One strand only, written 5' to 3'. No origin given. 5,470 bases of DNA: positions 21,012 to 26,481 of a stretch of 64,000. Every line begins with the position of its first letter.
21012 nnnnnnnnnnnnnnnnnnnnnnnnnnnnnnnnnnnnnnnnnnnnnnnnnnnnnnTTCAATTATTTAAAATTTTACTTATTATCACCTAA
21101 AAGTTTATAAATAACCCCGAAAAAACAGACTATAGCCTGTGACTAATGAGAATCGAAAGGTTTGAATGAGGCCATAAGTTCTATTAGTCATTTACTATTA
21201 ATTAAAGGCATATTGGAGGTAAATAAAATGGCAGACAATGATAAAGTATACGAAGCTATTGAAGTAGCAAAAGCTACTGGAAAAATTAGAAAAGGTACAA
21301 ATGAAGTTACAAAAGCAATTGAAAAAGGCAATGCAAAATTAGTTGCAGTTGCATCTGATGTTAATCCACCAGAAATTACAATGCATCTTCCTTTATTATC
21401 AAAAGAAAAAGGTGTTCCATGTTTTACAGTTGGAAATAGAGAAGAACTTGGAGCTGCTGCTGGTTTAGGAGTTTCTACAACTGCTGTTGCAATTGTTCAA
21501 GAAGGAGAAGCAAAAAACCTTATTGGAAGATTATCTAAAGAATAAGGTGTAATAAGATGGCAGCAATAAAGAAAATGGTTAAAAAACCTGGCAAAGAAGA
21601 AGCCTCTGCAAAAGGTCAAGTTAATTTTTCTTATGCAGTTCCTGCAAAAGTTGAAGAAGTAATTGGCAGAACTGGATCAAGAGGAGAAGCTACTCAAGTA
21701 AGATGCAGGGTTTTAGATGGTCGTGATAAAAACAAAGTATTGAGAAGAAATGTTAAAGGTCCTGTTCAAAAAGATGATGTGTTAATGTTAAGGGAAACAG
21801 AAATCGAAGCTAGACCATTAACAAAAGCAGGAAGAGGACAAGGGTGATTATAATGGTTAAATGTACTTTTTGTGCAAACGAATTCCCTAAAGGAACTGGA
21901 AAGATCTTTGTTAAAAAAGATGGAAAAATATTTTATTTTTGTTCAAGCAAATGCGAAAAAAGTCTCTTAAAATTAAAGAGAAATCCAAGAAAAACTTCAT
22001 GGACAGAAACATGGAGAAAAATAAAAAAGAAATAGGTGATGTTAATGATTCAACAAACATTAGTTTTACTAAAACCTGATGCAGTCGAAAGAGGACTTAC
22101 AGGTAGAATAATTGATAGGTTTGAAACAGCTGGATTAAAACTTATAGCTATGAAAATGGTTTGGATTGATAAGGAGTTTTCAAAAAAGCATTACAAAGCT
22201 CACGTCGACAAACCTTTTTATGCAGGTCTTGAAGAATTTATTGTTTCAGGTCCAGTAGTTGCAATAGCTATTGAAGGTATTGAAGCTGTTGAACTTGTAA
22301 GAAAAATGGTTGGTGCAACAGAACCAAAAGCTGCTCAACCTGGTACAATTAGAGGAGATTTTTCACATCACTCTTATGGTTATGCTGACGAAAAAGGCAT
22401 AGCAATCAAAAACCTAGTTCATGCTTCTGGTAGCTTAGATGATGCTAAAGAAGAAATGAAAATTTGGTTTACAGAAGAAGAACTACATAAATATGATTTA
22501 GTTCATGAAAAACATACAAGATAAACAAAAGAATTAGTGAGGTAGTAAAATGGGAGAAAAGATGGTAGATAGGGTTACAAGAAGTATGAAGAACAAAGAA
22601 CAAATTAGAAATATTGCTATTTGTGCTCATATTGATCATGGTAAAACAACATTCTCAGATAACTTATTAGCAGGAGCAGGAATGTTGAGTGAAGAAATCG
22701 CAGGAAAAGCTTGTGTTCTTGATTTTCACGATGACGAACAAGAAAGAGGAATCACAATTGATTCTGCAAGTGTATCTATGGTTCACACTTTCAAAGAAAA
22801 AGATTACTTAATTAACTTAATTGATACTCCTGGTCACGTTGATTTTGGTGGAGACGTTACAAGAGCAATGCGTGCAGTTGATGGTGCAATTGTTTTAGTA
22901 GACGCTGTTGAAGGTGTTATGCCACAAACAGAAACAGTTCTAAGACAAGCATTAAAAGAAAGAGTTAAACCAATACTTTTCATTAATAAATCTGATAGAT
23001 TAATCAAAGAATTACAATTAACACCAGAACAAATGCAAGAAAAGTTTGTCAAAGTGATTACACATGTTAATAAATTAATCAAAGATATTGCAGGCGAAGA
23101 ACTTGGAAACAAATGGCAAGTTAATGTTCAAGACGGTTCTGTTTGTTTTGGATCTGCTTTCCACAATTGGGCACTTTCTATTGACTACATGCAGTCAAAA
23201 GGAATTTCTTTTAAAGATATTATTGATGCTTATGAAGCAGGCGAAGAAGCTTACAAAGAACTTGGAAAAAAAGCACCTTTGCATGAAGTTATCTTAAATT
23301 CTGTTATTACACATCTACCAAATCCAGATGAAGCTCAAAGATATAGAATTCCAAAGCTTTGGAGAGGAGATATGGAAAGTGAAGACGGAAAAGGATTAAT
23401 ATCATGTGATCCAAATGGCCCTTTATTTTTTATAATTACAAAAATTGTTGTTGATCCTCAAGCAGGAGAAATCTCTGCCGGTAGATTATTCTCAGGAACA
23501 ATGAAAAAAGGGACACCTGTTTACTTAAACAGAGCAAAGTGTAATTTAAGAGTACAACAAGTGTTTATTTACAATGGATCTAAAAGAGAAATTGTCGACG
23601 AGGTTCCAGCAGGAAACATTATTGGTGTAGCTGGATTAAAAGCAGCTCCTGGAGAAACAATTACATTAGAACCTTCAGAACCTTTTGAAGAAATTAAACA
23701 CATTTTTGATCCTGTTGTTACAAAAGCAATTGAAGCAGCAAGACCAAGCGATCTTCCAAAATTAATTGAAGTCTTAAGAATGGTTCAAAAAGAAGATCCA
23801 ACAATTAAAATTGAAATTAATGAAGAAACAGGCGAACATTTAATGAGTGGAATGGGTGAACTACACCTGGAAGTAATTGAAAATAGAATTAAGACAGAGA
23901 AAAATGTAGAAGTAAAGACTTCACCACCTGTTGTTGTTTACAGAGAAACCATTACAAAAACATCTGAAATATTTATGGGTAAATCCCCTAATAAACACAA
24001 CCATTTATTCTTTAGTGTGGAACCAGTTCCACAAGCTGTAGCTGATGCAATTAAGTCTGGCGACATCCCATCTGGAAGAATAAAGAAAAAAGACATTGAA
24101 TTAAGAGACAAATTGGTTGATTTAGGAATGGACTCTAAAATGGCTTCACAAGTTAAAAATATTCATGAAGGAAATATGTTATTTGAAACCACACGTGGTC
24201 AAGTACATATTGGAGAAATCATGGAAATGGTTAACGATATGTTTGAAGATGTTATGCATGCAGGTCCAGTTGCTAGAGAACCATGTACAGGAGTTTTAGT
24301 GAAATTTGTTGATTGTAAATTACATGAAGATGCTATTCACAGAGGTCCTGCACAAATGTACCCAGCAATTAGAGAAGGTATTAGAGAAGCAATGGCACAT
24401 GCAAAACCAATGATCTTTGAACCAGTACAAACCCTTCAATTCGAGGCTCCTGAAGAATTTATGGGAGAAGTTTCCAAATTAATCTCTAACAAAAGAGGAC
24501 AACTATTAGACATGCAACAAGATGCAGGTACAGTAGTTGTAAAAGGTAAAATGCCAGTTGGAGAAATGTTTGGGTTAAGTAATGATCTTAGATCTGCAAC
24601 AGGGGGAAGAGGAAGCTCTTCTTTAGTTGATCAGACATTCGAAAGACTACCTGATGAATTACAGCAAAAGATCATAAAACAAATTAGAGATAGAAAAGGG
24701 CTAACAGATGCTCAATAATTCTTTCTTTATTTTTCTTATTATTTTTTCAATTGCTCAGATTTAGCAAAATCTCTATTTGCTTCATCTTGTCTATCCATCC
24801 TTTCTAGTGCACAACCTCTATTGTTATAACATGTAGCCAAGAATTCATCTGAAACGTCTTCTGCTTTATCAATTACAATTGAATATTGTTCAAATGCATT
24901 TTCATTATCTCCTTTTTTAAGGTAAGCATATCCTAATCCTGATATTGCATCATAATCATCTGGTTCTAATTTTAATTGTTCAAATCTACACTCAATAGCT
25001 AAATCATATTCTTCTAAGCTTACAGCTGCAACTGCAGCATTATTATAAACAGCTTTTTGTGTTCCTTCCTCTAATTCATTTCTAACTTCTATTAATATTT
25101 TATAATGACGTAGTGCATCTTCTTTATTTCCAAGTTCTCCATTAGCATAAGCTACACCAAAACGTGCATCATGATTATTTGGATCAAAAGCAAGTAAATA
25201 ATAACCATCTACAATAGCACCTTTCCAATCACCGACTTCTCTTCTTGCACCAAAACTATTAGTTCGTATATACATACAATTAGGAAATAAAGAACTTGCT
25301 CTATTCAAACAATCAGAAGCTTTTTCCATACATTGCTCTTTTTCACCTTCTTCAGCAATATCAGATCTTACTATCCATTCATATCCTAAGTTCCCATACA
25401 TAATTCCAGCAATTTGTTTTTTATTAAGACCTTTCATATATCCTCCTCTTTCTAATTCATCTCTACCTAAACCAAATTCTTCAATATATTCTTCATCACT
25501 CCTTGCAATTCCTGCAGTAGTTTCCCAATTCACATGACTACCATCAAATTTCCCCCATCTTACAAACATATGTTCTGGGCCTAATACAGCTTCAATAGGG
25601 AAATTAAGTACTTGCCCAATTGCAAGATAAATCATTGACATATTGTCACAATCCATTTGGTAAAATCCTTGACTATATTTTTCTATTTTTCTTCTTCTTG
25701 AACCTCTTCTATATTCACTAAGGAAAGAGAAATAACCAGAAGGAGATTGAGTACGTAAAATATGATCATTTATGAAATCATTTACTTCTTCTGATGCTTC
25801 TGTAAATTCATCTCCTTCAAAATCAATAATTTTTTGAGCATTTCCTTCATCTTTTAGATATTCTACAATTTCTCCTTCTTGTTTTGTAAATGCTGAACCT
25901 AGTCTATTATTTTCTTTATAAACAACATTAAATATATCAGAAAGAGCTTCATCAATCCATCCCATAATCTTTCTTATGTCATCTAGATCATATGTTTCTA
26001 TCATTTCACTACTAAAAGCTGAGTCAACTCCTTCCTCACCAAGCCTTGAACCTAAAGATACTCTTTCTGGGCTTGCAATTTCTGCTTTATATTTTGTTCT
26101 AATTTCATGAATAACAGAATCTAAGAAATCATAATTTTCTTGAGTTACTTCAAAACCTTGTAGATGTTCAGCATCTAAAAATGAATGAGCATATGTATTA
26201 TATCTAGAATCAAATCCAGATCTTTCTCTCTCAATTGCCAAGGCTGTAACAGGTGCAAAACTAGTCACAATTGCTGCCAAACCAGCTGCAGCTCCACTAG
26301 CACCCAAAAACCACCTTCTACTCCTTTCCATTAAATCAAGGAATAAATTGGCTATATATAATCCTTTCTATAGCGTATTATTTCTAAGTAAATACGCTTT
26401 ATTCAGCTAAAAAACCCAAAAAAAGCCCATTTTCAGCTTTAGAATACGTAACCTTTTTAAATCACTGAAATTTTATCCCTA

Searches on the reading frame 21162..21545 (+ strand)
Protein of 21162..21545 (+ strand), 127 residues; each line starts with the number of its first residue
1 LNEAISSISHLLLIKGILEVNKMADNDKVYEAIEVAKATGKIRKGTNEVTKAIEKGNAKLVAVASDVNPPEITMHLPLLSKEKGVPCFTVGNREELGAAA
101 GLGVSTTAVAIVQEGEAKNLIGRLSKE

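Call 17: search_protein_families(library=pfam, proteins=[window:21162-21545:+], max_evalue=0.001)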
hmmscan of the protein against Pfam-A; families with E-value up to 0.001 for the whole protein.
window:21162-21545:+ (127 aa): 1 family
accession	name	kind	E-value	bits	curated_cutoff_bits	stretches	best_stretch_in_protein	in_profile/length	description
PF01248.31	Ribosomal_L7Ae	-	5.2e-27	93.8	22.1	1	27-120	1-94/95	Ribosomal protein L7Ae/L30e/S12e/Gadd45 family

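Call 19: find_related_loci(query=window:21162-21545:+, collection=genome_contigs, flank=10000)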
Query window:21162-21545:+ (127 aa) in genome_contigs; peptide patterns used: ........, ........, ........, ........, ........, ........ (x = any residue, [..] = any of these).
599 stretches matched a pattern (row limit reached: there are more); 534 encode a relative of the query (tblastn E <= 1e-3); the best 80 are kept; 80 distinct loci.
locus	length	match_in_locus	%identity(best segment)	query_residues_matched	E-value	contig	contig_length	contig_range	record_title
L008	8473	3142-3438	77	27-125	4e-46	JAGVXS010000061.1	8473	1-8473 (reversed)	Candidatus Woesearchaeota archaeon isolate RIFCSPHIGHO2_02_FULL_40_54 rifcsphigho2_02_scaffold_19311, whole genome shotg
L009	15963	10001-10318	75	23-125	8e-46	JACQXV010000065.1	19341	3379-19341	MAG: Candidatus Woesearchaeota archaeon isolate NC_groundwater_1524_Pr4_B-0.1um_47_4 SR1-18-B1_scaffold_152622, whole ge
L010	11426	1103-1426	72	21-126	2e-45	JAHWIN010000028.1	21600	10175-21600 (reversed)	MAG: Candidatus Woesearchaeota archaeon isolate YT1_767 k127_19304071, whole genome shotgun sequence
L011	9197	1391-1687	76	27-125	6e-45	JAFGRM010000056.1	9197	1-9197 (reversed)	MAG: Candidatus Woesearchaeota archaeon isolate Zod_Metabat.828 k87_8377585, whole genome shotgun sequence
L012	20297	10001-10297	75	27-125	4e-45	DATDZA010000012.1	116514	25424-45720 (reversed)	MAG TPA_asm: Candidatus Nanoarchaeia archaeon isolate SMAG_U8179 k141_679174, whole genome shotgun sequence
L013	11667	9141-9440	74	27-126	6e-45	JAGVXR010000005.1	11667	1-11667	Candidatus Woesearchaeota archaeon isolate RIFCSPHIGHO2_01_FULL_38_11 rifcsphigho2_01_scaffold_14186, whole genome shotg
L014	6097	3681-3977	75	27-125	4e-45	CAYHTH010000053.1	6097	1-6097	MAG TPA_asm: uncultured Methanosarcinales archaeon isolate ERP119705_co14_301 genome assembly, contig: NODE_23097_length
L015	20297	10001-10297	74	27-125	1e-44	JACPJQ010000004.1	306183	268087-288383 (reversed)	MAG: Candidatus Woesearchaeota archaeon isolate NC_groundwater_472_Ag_B-0.1um_38_40 S34_3B_scaffold_261494, whole genome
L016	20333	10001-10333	68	21-125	1e-44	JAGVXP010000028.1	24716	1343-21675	Candidatus Woesearchaeota archaeon isolate RIFCSPHIGHO2_02_FULL_36_13 rifcsphigho2_02_scaffold_9557, whole genome shotgu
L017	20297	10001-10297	75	27-125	1e-44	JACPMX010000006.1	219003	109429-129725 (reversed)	MAG: Candidatus Woesearchaeota archaeon isolate NC_groundwater_560_Ag_S-0.1um_42_26 S35_SO-1_scaffold_22387, whole genom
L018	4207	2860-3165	73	26-127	1e-44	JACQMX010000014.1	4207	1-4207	MAG: Candidatus Woesearchaeota archaeon isolate NC_groundwater_1240_Ag_S-0.1um_45_29 S_p1_S3_coassembly_k141_389537, who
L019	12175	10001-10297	74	27-125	9e-45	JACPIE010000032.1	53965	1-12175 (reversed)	MAG: Candidatus Woesearchaeota archaeon isolate NC_groundwater_432_Ag_B-0.1um_40_22 GD18-4_B1_scaffold_1512040, whole ge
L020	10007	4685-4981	74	27-125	2e-44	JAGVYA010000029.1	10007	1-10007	Candidatus Woesearchaeota archaeon isolate RIFCSPLOWO2_01_FULL_35_20 rifcsplowo2_01_scaffold_24032, whole genome shotgun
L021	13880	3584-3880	74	27-125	4e-44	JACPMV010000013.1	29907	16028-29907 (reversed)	MAG: Candidatus Woesearchaeota archaeon isolate NC_groundwater_558_Ag_S-0.1um_40_20 S35_SO-1_scaffold_154297, whole geno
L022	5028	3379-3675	73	27-125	2e-44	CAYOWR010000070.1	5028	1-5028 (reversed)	MAG TPA_asm: uncultured Methanosarcinales archaeon isolate binchicken_co251_888 genome assembly, contig: NODE_24052_leng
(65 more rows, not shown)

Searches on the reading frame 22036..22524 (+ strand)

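Call 17: search_protein_families(library=pfam, proteins=[window:22036-22524:+], max_evalue=0.001)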
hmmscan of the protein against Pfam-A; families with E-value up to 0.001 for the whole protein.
window:22036-22524:+ (162 aa): 1 family
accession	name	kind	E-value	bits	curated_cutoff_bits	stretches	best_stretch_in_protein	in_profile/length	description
PF00334.24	NDK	-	9e-48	162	27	1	6-149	1-134/135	Nucleoside diphosphate kinase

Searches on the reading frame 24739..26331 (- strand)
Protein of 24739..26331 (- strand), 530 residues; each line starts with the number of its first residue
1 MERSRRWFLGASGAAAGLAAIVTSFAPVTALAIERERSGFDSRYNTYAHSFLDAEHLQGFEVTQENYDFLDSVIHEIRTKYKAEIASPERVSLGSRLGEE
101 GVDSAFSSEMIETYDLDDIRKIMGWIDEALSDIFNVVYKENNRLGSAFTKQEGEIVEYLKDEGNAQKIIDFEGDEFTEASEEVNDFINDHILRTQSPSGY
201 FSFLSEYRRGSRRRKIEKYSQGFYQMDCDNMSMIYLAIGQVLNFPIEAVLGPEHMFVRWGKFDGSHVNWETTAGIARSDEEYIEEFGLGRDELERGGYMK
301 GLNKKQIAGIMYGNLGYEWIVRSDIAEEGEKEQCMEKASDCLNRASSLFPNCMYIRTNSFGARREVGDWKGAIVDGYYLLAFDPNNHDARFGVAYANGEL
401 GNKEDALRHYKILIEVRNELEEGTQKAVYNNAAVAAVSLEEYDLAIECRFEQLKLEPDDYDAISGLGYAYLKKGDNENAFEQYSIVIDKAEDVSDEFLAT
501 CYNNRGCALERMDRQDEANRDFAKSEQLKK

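Call 17: search_protein_families(library=pfam, proteins=[window:24739-26331:-], max_evalue=0.001)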
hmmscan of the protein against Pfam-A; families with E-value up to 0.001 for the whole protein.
window:24739-26331:- (530 aa): 11 families
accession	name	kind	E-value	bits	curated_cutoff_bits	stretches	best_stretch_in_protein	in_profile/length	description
PF00515.34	TPR_1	-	7e-08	32.4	27.8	0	461-484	2-25/34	Tetratricopeptide repeat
PF13424.12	TPR_12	-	1e-07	32.4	30.1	1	464-528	7-74/77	Tetratricopeptide repeat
PF07719.23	TPR_2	-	2.4e-07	30.8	27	0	499-528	1-30/34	Tetratricopeptide repeat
PF13431.12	TPR_17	-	1.5e-06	28.5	24.4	0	453-479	6-32/34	Tetratricopeptide repeat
PF14561.12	TPR_20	-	1.6e-05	25.6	25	0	451-492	13-54/90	Tetratricopeptide repeat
PF13181.12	TPR_8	-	2.8e-05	24.4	25.7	0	465-483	6-24/34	Tetratricopeptide repeat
PF13174.12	TPR_6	-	9.5e-05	23.3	26.3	0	463-489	3-29/33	Tetratricopeptide repeat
PF13432.12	TPR_16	-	0.00023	22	32.7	0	432-488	3-59/65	Tetratricopeptide repeat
PF14559.12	TPR_19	-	0.00039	21.1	25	0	450-479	14-44/68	Tetratricopeptide repeat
PF13371.12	TPR_9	-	0.00042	20.7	35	0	332-390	8-66/73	Tetratricopeptide repeat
PF13414.12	TPR_11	-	0.00072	19.6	26.8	0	438-474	6-42/42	TPR repeat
